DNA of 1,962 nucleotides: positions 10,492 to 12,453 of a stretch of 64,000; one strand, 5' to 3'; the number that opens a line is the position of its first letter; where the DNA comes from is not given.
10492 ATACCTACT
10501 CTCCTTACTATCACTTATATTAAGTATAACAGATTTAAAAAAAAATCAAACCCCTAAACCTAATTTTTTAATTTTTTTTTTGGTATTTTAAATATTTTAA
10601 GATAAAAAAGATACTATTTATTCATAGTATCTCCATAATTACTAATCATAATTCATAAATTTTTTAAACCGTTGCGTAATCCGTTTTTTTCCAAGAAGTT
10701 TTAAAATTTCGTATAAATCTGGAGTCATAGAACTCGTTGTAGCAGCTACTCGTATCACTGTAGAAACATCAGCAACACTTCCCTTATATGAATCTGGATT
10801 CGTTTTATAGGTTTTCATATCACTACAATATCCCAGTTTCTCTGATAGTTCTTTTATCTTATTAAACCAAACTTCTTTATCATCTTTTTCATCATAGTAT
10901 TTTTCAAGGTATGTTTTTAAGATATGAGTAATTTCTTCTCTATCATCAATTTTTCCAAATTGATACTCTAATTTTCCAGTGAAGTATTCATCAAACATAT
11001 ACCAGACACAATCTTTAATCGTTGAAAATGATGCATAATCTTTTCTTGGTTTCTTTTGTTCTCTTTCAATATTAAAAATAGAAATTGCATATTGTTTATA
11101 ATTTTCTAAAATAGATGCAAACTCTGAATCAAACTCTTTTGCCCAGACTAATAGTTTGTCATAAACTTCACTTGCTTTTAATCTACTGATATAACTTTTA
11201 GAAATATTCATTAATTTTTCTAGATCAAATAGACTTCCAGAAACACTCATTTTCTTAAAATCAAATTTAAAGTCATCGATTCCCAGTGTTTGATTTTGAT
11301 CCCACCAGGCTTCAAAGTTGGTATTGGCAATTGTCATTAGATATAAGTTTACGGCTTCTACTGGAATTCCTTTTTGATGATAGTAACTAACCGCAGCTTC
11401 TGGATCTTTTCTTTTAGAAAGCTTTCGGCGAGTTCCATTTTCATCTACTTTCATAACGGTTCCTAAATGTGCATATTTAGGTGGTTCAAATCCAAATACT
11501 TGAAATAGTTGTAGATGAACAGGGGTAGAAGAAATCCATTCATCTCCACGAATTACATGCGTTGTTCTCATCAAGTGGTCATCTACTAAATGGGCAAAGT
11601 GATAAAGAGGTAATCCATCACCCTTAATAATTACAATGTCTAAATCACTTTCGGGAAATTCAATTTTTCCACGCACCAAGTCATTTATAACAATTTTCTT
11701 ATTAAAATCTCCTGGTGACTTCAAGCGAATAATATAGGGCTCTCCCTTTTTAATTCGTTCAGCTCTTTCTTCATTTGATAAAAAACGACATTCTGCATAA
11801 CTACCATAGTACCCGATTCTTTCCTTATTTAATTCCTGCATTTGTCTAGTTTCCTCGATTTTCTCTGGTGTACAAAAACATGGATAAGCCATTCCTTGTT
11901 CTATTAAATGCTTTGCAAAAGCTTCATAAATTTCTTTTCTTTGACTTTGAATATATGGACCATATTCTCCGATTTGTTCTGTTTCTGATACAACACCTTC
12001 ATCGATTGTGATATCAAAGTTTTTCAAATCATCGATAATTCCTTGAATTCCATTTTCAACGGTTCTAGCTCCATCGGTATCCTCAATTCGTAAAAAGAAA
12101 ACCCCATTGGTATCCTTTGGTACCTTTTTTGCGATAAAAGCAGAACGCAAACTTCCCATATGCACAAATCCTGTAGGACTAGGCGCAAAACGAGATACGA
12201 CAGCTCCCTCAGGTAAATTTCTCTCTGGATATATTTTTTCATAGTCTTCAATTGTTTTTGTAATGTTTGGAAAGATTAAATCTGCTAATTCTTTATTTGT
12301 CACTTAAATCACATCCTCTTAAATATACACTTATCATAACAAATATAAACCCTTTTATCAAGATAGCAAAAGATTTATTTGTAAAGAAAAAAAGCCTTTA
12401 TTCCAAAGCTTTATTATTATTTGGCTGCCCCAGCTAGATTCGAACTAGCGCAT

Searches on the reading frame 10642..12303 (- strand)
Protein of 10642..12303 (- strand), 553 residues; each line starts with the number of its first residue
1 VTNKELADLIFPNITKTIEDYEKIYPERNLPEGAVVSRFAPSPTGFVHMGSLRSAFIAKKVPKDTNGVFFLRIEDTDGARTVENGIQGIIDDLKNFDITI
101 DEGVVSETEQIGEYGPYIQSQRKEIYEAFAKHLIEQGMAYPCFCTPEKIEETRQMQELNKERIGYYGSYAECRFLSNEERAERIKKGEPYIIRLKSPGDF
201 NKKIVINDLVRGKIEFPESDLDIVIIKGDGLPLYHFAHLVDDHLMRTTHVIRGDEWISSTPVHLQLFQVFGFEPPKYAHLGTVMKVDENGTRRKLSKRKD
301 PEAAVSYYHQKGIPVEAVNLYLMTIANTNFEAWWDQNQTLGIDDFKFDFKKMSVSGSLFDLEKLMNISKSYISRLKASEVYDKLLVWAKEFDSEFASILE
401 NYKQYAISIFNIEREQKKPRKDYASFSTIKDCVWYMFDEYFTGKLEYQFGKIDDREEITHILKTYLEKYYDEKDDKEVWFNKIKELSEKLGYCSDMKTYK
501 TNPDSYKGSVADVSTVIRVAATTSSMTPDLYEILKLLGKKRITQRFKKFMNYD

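Call 5: search_protein_families(library=pfam, proteins=[window:10642-12303:-], max_evalue=0.01)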
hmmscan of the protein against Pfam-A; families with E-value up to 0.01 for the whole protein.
window:10642-12303:- (553 aa): 2 families
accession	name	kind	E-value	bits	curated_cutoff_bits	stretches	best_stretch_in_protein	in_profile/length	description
PF00749.27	tRNA-synt_1c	-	3.4e-70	236.9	23.4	1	35-326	2-276/314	tRNA synthetases class I (E and Q), catalytic domain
PF19269.4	Anticodon_2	-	4.3e-06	27.6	23.6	1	511-549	102-140/141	Anticodon binding domain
